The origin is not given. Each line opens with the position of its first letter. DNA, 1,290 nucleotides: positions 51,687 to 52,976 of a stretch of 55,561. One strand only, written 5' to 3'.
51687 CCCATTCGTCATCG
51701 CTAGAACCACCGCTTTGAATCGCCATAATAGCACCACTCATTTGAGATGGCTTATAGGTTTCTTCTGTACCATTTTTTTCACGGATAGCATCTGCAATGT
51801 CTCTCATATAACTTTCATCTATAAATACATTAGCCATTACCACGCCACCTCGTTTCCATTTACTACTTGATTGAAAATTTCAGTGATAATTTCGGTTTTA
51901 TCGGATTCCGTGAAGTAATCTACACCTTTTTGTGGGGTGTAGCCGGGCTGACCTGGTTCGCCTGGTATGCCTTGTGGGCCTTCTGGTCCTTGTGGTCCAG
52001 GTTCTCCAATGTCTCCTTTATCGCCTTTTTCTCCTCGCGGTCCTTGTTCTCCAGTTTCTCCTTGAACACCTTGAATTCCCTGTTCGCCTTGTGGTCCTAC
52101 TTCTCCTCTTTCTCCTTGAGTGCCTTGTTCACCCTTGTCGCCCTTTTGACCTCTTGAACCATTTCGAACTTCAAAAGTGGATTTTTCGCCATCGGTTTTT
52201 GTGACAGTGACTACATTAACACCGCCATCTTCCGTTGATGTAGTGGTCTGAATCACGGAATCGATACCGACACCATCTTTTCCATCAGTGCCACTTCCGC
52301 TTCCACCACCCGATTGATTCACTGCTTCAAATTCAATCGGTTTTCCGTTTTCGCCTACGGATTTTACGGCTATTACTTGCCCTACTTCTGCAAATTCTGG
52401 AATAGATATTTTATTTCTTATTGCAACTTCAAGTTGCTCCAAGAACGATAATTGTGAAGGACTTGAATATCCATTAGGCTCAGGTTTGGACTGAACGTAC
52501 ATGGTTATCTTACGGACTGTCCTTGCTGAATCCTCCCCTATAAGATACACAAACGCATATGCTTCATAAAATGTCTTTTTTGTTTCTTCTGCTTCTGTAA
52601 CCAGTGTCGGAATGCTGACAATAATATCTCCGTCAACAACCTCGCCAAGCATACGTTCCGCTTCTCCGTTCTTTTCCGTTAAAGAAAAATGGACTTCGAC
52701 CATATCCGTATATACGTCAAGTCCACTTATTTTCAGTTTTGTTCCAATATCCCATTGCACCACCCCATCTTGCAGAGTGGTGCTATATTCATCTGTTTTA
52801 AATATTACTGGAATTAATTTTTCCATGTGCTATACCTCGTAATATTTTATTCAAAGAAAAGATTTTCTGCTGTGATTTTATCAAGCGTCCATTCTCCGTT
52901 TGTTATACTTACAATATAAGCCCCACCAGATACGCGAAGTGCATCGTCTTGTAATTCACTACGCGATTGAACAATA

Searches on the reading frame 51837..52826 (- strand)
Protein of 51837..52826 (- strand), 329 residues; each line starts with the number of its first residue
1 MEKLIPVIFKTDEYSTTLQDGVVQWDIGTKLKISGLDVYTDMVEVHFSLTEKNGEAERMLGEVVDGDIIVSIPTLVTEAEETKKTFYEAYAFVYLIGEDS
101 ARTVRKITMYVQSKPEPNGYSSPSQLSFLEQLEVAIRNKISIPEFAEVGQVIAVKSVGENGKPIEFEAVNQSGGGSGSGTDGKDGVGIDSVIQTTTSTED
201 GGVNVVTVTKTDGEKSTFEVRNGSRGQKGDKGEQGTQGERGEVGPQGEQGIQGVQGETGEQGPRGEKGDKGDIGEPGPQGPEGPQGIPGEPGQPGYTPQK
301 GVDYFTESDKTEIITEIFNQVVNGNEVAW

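Call 74: search_protein_families(library=pfam, proteins=[window:51837-52826:-], max_evalue=0.0001)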
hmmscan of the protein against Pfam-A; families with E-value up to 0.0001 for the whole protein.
window:51837-52826:- (329 aa): 1 family
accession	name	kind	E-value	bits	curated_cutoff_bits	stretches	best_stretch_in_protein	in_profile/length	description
PF01391.23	Collagen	-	6.7e-16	58.2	27.2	2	223-271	10-58/60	Collagen triple helix repeat (20 copies)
